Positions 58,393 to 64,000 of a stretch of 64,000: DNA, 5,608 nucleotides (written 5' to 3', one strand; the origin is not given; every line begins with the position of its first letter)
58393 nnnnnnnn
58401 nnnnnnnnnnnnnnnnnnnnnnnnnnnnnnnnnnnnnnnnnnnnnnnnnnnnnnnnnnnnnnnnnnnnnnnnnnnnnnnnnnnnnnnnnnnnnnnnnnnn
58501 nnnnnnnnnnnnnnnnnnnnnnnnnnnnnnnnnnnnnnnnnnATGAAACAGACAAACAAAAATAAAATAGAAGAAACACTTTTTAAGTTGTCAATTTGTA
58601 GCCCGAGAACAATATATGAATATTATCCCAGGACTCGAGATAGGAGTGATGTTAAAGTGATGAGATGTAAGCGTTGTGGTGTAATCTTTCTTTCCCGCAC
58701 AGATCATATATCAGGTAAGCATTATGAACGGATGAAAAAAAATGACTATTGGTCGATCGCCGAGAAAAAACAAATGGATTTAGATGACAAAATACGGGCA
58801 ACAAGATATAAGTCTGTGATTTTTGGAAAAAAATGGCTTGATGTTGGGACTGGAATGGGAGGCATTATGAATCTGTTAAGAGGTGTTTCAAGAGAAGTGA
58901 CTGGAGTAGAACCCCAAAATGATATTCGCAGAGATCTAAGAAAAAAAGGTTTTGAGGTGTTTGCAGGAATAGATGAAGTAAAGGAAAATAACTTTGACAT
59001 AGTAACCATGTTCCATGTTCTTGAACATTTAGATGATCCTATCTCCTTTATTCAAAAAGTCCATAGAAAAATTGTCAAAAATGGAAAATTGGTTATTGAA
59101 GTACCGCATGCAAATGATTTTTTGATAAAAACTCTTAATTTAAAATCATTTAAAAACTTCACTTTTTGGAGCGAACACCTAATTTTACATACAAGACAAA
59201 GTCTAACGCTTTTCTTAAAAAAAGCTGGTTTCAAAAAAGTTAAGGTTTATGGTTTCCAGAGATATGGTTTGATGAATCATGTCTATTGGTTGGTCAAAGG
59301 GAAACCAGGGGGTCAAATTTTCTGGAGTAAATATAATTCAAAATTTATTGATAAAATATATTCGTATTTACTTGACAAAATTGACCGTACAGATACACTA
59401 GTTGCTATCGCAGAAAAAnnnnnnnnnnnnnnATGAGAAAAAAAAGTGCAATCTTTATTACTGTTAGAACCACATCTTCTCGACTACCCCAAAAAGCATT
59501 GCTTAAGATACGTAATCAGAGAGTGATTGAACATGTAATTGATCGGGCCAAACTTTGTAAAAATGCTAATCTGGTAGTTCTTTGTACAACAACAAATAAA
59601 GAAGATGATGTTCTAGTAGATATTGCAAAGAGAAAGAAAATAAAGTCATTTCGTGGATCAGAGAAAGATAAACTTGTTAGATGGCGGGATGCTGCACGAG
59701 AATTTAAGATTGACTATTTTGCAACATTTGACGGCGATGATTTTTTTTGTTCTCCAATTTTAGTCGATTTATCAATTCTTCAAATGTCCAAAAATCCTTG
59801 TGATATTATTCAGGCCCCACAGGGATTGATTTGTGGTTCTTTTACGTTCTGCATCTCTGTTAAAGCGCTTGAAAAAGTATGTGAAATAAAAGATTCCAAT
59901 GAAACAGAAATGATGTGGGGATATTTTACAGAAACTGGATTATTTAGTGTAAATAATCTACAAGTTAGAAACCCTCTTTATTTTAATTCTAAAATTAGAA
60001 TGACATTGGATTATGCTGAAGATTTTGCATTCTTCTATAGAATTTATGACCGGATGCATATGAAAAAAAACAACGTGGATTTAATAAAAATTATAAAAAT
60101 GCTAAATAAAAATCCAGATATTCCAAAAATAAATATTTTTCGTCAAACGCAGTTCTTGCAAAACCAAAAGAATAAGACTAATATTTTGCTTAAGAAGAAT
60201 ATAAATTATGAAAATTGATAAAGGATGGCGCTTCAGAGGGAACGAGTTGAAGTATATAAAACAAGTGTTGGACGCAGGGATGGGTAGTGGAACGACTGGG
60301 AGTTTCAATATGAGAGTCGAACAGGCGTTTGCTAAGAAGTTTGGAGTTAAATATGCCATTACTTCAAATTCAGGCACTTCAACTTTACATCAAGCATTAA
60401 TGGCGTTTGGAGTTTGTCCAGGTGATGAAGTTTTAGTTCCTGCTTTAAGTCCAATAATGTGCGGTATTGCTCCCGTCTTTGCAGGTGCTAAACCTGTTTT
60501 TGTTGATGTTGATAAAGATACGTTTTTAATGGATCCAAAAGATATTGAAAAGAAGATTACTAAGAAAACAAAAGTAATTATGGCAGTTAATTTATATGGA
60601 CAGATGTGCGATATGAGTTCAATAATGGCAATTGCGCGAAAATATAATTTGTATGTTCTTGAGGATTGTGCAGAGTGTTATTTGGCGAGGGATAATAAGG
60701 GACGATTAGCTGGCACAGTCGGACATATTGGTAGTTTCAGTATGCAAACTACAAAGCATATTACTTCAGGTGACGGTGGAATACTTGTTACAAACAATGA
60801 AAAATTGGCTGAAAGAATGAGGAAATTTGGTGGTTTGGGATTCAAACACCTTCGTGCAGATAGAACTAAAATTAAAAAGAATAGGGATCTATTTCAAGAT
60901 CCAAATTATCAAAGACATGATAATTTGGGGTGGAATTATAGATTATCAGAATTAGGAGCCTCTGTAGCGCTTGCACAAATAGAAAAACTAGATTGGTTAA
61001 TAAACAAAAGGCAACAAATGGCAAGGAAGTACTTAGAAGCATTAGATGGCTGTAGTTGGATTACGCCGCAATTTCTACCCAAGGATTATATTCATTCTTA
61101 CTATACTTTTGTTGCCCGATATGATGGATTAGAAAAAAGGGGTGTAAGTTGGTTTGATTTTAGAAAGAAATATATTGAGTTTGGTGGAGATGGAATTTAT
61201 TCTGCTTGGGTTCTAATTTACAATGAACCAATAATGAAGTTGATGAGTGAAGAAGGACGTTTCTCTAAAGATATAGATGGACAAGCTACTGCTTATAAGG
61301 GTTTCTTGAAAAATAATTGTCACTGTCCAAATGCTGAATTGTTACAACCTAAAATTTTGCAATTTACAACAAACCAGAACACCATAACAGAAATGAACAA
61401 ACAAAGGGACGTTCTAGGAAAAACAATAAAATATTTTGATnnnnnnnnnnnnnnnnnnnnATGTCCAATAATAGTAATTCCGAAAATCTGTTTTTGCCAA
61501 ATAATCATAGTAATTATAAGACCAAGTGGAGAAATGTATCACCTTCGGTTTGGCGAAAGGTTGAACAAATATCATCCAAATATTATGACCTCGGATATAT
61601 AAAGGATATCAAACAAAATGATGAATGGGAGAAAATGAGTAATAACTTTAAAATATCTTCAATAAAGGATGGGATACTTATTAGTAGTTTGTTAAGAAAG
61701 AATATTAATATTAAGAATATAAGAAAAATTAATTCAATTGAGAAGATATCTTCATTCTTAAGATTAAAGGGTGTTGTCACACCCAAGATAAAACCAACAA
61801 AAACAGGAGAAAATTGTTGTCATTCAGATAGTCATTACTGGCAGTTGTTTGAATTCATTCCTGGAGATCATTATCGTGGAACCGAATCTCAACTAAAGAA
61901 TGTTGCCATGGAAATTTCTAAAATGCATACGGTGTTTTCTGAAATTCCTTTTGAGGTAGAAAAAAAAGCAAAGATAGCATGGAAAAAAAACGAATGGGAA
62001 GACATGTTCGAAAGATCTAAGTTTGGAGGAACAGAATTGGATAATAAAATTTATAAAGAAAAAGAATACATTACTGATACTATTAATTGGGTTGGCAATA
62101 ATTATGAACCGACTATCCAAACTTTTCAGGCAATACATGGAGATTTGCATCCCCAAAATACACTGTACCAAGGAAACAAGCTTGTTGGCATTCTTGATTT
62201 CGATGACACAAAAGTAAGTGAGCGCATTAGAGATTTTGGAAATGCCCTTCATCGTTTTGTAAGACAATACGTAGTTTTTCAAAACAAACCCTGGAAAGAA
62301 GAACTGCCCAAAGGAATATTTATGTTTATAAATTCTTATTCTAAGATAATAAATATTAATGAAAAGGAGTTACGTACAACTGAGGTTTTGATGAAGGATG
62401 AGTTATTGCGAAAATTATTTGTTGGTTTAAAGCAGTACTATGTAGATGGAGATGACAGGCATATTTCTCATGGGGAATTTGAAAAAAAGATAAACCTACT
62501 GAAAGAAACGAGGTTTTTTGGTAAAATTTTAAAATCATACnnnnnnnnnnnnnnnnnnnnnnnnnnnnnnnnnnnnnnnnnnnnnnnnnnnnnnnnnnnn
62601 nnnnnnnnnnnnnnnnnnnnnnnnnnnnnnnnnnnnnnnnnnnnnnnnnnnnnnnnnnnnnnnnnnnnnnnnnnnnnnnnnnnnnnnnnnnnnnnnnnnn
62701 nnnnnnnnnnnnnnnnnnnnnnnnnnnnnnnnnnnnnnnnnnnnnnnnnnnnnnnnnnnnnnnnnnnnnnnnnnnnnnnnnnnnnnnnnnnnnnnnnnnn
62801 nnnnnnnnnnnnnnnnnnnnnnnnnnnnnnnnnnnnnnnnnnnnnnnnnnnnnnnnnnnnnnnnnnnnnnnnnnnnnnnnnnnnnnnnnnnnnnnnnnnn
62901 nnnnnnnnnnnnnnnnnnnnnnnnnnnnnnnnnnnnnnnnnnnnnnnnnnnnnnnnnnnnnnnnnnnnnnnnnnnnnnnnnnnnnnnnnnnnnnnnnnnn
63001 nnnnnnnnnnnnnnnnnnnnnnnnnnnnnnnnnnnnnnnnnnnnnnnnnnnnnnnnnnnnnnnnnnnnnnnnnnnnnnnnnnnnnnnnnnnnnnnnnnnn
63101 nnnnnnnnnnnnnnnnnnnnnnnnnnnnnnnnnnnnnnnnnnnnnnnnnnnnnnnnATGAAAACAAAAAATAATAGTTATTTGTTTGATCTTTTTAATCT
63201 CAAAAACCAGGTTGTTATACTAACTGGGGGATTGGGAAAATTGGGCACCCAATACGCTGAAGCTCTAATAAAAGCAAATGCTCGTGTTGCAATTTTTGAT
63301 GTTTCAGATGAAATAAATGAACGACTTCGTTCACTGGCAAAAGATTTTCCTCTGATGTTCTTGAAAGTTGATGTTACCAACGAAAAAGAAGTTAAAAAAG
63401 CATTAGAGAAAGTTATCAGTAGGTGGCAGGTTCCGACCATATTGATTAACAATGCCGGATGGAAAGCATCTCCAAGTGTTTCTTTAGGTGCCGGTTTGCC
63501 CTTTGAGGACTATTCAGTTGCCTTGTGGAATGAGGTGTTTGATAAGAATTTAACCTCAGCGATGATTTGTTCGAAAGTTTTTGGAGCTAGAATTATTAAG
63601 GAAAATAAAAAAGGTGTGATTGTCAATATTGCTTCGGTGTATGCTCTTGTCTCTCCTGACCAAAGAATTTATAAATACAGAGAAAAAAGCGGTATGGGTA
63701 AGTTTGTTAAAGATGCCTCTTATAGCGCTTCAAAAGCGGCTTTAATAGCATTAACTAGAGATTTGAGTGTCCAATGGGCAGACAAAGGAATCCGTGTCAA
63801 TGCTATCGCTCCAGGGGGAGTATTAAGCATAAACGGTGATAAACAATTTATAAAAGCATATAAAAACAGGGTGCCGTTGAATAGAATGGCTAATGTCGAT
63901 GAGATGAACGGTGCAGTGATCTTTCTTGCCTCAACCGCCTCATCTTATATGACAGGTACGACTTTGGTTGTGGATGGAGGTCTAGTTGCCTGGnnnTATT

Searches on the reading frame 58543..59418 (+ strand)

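Call 65: search_protein_families(library=pfam, proteins=[window:58543-59418:+], max_evalue=0.1)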
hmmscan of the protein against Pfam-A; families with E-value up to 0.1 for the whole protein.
window:58543-59418:+ (292 aa): 10 families
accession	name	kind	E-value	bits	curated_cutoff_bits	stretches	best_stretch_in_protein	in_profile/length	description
PF13489.12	Methyltransf_23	-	2.8e-21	76.4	27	1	95-234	23-163/164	Methyltransferase domain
PF08241.18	Methyltransf_11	-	6.3e-11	43.2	21.2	1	99-185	1-95/95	Methyltransferase domain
PF05219.18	DREV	-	8.5e-10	38.6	26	1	85-186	85-187/265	DREV methyltransferase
PF08242.18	Methyltransf_12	-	5.6e-08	33.8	30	1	99-183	1-98/98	Methyltransferase domain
PF13847.12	Methyltransf_31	-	2.8e-07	30.8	27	1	95-207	4-130/145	Methyltransferase domain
PF08003.17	Methyltransf_9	-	8.9e-06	25.3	23.8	1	93-236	114-266/315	Protein of unknown function (DUF1698)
PF13649.12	Methyltransf_25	-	6.4e-05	24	27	1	99-181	2-97/97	Methyltransferase domain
PF07021.18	MetW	-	0.0025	17.9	21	1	92-175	11-100/193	Methionine biosynthesis protein MetW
PF13453.11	Zn_ribbon_TFIIB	-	0.034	14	22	1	30-54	10-34/41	Transcription factor zinc-finger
PF06859.18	Bin3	-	0.089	13.8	27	0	154-237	9-90/109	Bicoid-interacting protein 3 (Bin3)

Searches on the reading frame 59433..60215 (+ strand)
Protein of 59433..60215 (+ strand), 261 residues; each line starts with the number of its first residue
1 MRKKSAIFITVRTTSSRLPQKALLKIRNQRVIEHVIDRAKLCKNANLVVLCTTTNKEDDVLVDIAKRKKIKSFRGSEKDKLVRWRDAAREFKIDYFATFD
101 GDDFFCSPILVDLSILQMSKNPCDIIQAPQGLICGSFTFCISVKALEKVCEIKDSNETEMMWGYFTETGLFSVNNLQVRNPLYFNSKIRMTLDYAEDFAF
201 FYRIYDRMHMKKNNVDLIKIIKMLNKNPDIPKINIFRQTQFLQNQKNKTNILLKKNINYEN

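Call 65: search_protein_families(library=pfam, proteins=[window:59433-60215:+], max_evalue=0.1)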
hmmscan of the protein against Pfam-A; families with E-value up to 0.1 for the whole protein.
window:59433-60215:+ (261 aa): 3 families
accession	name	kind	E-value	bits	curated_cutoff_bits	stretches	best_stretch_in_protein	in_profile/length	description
PF02348.25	CTP_transf_3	-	8.8e-14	52.3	22.6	1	7-165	2-148/217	Cytidylyltransferase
PF12804.13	NTP_transf_3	-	0.016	15.8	27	1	20-56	15-51/160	MobA-like NTP transferase domain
PF21018.2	BipA_C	-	0.046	13.9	23.8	1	53-99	42-87/110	TypA/BipA C-terminal domain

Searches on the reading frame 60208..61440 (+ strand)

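Call 65: search_protein_families(library=pfam, proteins=[window:60208-61440:+], max_evalue=0.1)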
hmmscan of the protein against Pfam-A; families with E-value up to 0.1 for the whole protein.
window:60208-61440:+ (411 aa): 7 families
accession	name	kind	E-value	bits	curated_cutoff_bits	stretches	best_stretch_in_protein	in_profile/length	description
PF01041.23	DegT_DnrJ_EryC1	-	3.2e-77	260.6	19.8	1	12-306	6-283/360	DegT/DnrJ/EryC1/StrS aminotransferase family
PF01212.27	Beta_elim_lyase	-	9.5e-09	35.4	27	1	35-282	35-268/288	Beta-eliminating lyase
PF00155.27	Aminotran_1_2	-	1.5e-07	31.4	19.7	1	22-154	28-186/361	Aminotransferase class I and II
PF01053.26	Cys_Met_Meta_PP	-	0.0018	17.3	27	1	37-153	57-173/381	Cys/Met metabolism PLP-dependent enzyme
PF00266.25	Aminotran_5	-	0.0028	17.1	21.5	1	93-162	113-184/371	Aminotransferase class-V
PF24426.1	HTH_NDX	-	0.012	16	27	1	227-274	12-59/65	NDX Homeobox-like domain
PF01276.26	OKR_DC_1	-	0.022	13.9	27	1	37-147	71-197/417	Orn/Lys/Arg decarboxylase, major domain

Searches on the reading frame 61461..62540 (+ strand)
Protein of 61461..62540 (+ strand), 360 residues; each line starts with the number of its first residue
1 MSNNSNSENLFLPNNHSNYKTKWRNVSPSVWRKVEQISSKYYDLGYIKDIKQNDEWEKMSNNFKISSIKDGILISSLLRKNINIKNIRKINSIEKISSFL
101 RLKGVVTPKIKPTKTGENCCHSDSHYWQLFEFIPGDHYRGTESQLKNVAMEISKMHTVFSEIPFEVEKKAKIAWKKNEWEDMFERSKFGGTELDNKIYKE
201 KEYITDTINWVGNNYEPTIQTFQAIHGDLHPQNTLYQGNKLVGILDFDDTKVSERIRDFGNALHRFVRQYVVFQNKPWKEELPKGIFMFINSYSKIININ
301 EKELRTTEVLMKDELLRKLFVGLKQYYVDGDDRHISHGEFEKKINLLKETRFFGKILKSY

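Call 65: search_protein_families(library=pfam, proteins=[window:61461-62540:+], max_evalue=0.1)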
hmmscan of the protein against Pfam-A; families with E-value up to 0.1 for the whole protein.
window:61461-62540:+ (360 aa): 3 families
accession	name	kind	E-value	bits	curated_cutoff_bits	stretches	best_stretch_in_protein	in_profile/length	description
PF01636.29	APH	-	1.2e-12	48.5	23.2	1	120-270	65-217/239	Phosphotransferase enzyme family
PF02486.25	Rep_trans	-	0.0067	16.5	29.6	1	141-227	111-190/201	Replication initiation factor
PF19974.5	TCAD9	-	0.0081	15.8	40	1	222-259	297-334/429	Ternary complex associated domain 9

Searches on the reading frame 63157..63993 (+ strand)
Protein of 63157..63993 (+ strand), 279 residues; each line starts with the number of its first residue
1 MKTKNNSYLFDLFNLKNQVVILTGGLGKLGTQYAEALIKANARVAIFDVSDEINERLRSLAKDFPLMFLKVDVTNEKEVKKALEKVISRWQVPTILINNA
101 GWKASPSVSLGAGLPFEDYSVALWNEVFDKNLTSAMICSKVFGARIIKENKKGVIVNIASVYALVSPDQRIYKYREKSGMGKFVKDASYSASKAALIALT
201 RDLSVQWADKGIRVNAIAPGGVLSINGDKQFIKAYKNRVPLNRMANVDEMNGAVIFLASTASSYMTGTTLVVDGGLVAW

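Call 65: search_protein_families(library=pfam, proteins=[window:63157-63993:+], max_evalue=0.1)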
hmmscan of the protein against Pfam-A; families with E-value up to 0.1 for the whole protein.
window:63157-63993:+ (279 aa): 14 families
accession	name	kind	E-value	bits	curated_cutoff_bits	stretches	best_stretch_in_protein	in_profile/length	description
PF13561.12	adh_short_C2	-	2.8e-48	165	27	1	29-276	8-235/236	Enoyl-(Acyl carrier protein) reductase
PF00106.31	adh_short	-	6.4e-37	127.4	26.6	2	18-166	1-142/195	short chain dehydrogenase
PF01370.27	Epimerase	-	8.2e-05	22.6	20.9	1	20-206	1-159/240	NAD dependent epimerase/dehydratase family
PF08659.16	KR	-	9.3e-05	22.9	22.6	1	20-88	3-77/180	KR domain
PF01073.25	3Beta_HSD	-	0.00027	20.5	22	1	22-86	2-67/280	3-beta hydroxysteroid dehydrogenase/isomerase family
PF16363.11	GDP_Man_Dehyd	-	0.0068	16.3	27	1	22-86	2-74/332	GDP-mannose 4,6 dehydratase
PF23441.1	SDR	-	0.0086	15.9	27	0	193-276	167-255/258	SDR-like rossmann domain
PF02737.24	3HCDH_N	-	0.013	15.9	22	1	25-86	6-67/180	3-hydroxyacyl-CoA dehydrogenase, NAD binding domain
PF01262.27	AlaDh_PNT_C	-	0.014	15.3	23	1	18-85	30-92/214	Alanine dehydrogenase/PNT, C-terminal domain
PF13241.12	NAD_binding_7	-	0.024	15.7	22.1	0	13-100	3-92/104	Putative NAD(P)-binding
PF02254.24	TrkA_N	-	0.04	14.7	23.8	0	25-82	5-58/116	TrkA-N domain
PF07989.16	Cnn_1N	-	0.051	14.2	28.5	0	13-44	17-48/74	Centrosomin N-terminal motif 1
PF00462.30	Glutaredoxin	-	0.055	14.1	22.9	0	57-99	15-57/60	Glutaredoxin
PF10087.14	DUF2325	-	0.088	13.4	33.6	0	20-104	2-86/94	Uncharacterized protein conserved in bacteria (DUF2325)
